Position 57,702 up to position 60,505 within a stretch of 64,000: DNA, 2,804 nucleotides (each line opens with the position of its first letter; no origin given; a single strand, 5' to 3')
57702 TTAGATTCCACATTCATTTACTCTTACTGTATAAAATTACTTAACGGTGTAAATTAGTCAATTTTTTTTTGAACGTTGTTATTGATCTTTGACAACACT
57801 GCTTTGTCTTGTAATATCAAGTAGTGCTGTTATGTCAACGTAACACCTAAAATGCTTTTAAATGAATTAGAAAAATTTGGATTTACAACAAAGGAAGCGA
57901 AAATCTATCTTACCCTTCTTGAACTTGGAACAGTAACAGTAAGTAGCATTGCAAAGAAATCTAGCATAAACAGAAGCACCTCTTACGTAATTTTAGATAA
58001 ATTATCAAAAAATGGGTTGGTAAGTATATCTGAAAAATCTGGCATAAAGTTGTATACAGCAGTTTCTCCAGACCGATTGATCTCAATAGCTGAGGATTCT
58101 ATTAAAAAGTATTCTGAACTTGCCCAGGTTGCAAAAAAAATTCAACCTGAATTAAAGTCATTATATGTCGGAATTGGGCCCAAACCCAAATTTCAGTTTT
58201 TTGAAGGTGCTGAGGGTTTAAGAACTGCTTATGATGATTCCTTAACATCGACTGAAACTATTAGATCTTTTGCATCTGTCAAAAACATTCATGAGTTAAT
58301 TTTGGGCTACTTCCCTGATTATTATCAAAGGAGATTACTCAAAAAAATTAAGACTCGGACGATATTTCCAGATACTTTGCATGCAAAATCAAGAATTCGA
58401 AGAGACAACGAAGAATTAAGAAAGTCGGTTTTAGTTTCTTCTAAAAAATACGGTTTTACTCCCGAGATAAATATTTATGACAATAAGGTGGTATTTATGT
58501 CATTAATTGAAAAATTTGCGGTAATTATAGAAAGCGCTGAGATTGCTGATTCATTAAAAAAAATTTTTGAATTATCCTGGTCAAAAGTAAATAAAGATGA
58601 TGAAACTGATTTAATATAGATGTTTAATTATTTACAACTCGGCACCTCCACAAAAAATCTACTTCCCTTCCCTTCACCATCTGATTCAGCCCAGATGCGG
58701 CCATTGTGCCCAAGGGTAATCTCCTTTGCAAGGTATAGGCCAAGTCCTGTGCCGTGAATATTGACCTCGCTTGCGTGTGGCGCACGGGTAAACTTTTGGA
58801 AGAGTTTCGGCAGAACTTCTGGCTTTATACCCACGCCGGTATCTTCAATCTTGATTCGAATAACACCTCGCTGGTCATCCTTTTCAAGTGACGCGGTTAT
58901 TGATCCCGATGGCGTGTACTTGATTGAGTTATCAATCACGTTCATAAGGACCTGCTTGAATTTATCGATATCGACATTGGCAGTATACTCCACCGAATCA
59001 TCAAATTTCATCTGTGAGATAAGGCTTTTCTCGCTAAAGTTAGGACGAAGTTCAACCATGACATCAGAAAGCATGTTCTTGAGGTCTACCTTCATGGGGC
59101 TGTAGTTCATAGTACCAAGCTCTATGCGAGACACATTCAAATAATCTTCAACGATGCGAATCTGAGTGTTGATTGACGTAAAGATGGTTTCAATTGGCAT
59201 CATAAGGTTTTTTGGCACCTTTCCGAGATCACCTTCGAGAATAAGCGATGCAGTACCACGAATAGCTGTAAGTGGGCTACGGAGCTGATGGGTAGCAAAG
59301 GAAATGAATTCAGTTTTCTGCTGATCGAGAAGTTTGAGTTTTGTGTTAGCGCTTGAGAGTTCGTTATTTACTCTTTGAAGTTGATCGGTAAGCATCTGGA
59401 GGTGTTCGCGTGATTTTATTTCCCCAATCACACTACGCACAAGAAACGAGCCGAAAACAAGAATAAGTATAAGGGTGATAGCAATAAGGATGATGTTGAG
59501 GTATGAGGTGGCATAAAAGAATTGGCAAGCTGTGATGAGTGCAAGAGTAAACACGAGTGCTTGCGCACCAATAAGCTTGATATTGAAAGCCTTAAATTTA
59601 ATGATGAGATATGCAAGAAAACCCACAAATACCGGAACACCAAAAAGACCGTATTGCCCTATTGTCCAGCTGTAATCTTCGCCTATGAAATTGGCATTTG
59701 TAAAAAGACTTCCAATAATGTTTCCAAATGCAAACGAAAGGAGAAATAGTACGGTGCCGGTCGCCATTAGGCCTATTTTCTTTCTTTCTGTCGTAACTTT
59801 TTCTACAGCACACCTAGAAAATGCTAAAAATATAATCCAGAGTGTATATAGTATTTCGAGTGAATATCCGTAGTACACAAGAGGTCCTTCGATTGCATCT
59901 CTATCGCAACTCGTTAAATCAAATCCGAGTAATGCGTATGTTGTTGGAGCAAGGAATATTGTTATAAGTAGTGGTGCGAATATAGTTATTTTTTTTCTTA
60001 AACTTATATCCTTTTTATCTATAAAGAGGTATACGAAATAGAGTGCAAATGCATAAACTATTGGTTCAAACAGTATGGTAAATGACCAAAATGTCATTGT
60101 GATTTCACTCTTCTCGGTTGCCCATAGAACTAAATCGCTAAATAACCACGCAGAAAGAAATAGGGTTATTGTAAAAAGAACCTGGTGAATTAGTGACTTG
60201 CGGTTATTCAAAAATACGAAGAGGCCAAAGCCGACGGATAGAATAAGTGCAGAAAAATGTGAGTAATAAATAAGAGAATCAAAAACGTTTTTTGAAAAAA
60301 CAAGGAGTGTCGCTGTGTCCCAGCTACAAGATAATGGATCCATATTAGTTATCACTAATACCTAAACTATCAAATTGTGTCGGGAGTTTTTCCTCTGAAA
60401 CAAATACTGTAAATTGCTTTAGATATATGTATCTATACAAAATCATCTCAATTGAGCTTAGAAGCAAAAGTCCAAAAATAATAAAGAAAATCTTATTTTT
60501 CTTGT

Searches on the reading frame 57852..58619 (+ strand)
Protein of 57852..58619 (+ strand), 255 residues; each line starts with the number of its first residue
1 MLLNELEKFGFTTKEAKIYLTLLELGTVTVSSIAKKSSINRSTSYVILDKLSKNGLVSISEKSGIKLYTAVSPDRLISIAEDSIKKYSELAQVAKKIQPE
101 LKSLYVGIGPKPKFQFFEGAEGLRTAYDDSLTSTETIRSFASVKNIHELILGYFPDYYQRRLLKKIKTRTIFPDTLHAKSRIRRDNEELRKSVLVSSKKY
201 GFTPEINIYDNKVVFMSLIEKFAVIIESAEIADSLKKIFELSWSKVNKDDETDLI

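Call 4: search_protein_families(library=pfam, proteins=[window:57852-58619:+], max_evalue=1)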
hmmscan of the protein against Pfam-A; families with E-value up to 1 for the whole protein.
window:57852-58619:+ (255 aa): 12 families
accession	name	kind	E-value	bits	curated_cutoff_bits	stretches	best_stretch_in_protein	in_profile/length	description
PF01978.25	TrmB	-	2.3e-17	63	25.6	1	6-73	1-67/68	Sugar-specific transcriptional regulator TrmB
PF01047.28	MarR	-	0.00011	22.4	24.6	1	16-58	6-48/59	MarR family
PF02082.26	Rrf2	-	0.0061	17.1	30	1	18-59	13-55/132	Iron-dependent Transcriptional regulator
PF01325.25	Fe_dep_repress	-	0.014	16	26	1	18-64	13-59/60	Iron dependent repressor, N-terminal DNA binding domain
PF13730.12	HTH_36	-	0.02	15.1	25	1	13-57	5-55/55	Helix-turn-helix domain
PF22194.2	F-93_WHD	-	0.033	14.7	28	1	27-64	11-52/62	F-93, winged-helix domain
PF03551.20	PadR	-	0.047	14.1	27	1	38-62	28-52/75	Transcriptional regulator PadR-like family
PF03297.21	Ribosomal_S25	-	0.049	14.3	28.8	1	24-69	53-99/101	S25 ribosomal protein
PF13412.12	HTH_24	-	0.059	13.4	21.9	1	17-57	7-47/48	Winged helix-turn-helix DNA-binding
PF21984.2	DnaD_N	-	0.11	13.1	27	1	7-63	10-71/101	DnaD N-terminal domain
PF03965.22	Penicillinase_R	-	0.13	13.1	22.6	1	12-71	2-65/115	Penicillinase repressor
PF24033.1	DUF7342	-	0.16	12.4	31.6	1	29-76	19-66/150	Family of unknown function (DUF7342)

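Call 5: search_protein_families(library=ncbifam, proteins=[window:57852-58619:+], max_evalue=1)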
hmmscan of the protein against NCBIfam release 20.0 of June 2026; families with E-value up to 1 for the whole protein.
window:57852-58619:+ (255 aa): 17 families
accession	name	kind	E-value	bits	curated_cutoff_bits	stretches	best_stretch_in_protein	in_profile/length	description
NF047390.1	TransRegTrmBL1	equivalog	7.6e-10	38.3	650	1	3-95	7-99/341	HTH-type sugar sensing transcriptional regulator TrmBL1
NF047392.1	TransRegTrmBHalo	equivalog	1.9e-07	30.4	500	1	7-84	14-90/349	HTH-type sugar sensing transcriptional regulator TrmB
NF040851.1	tran_reg_TrmB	equivalog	3.4e-06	26.5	600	1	3-104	8-102/338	HTH-type sugar-sensing transcriptional regulator TrmB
TIGR01884.1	cas_HTH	subfamily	6.1e-05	22.5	60.2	1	8-62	137-191/202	CRISPR-associated CARF protein Csa3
NF041141.1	tran_reg_TrmBL2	equivalog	0.00029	20.4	530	1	7-101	12-106/264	HTH-type transcriptional regulator TrmBL2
NF053660.1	ORF80_fam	equivalog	0.0029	17.5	95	1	13-58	2-47/70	ORF80 family leucine zipper DNA-binding protein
NF041230.1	BagL_FevM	exception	0.0046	17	230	1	14-89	41-110/145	MarR family transcriptional regulator BagL/FevM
NF053606.1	Sta1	subfamily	0.0052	16.9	80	1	9-60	16-67/100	Sta1 family transcriptional regulator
NF001852.0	PRK00571.2-5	equivalog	0.012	15.8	145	1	47-98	41-91/124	F0F1 ATP synthase subunit epsilon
NF010349.0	PRK13777.1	equivalog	0.023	14.1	153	1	10-89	43-123/190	HTH-type transcriptional regulator Hpr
NF040939.2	trans_reg_lrs14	equivalog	0.033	14.2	90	1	9-60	17-69/103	Lrs14 family HTH-type transcriptional regulator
NF041413.1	ArsR_Rv2640c_fam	equivalog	0.051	14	155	1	26-77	57-107/118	Rv2640c family ArsR-like transcriptional regulator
NF033788.1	HTH_metalloreg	subfamily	0.067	13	55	1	17-76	15-73/77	metalloregulator ArsR/SmtB family transcription factor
TIGR00738.1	rrf2_super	superfamily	0.081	12.8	73.3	1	22-58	19-56/132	Rrf2 family transcriptional regulator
NF045644.1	TransRegBhcR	equivalog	0.092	12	350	1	25-63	38-76/267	HTH-type transcriptional regulator BhcR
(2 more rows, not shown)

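Call 47: search_protein_families(library=padloc, proteins=[window:57852-58619:+], max_evalue=0.01)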
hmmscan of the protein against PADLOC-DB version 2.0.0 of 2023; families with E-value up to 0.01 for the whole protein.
window:57852-58619:+ (255 aa): 7 families
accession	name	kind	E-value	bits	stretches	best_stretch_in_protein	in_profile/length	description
PDLC01044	Csa3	-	5.7e-06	24.4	1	12-68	135-184/194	Type I-A associated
PDLC01268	CasR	-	1.9e-05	22.7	1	6-66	117-175/179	"CAS-I,CAS-II,CAS-III,CAS-IV,CAS-V,CAS-VI; associated_signaling"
PDLC01438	Csa3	-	7.5e-05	20.9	1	16-177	151-277/305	"CAS-I,CAS-II,CAS-III,CAS-IV,CAS-V,CAS-VI; associated_signaling"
PDLC01858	CARF3--CARF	-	0.0002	19.3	1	14-60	145-190/204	-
PDLC01434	CasR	-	0.00039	18.3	1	7-62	122-176/191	"CAS-I,CAS-II,CAS-III,CAS-IV,CAS-V,CAS-VI; associated_signaling"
PDLC01852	CARF3--CARF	-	0.0036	15.3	0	14-64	144-194/208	-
PDLC01849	CARF3--CARF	-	0.0089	13.8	0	9-59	134-183/197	-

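Call 86: search_solved_structures(query=window:57852-58619:+, max_evalue=1, show_alignments=1)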
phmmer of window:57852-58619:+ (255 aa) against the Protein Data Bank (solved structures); distinct sequences matched with E-value up to 1: 10.
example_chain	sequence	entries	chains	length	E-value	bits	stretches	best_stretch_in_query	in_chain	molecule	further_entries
1sfx_A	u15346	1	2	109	0.0023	21.1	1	2-84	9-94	Conserved hypothetical protein AF2008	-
3qph_A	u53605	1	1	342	0.0046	20.1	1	5-103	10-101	TrmB, a global transcription regulator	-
5box_A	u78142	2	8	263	0.014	18.5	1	7-106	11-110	Putative HTH-type transcriptional regulator TrmBL2 | TrmBL2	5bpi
5bpd_A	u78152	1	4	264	0.014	18.5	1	7-106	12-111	TrmBL2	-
5bqt_A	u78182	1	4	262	0.014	18.5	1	7-106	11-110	Putative HTH-type transcriptional regulator TrmBL2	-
2rdp_A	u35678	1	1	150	0.48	13.5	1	19-60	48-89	putative transcriptional regulator MarR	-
5f7r_E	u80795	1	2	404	0.61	13.1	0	22-58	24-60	Lmo0178 protein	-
5f7p_E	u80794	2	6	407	0.62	13.1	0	22-58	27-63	Lmo0178 protein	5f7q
9u7b_A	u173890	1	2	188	0.69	13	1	12-121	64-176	Possible transcriptional regulatory protein (Probably MarR-family)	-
6jbm_B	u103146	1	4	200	0.98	12.5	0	158-194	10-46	Tripartite motif-containing protein 14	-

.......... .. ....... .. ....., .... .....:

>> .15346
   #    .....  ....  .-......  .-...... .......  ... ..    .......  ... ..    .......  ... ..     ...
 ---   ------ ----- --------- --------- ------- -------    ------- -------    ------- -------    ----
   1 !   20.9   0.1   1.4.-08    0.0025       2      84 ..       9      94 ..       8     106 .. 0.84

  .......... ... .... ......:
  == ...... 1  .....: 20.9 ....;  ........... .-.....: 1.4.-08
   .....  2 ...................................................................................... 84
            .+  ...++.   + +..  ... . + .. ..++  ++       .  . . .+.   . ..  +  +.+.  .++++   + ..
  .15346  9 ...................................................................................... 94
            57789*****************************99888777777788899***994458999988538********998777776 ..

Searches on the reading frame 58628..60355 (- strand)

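Call 47: search_protein_families(library=padloc, proteins=[window:58628-60355:-], max_evalue=0.01)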
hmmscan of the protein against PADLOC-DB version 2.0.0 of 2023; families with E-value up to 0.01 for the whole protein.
window:58628-60355:- (575 aa): 4 families
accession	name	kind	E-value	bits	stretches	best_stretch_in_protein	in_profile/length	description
PDLC04647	PDC-M43B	-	3.1e-10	37.6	1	421-554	186-315/347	-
PDLC04650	PDC-M43B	-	5e-09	33.8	1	431-553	195-315/344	-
PDLC04649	PDC-M43B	-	0.0016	15.5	1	440-547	203-309/345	-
PDLC04648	PDC-M43B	-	0.0038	14.3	1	425-546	198-312/361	-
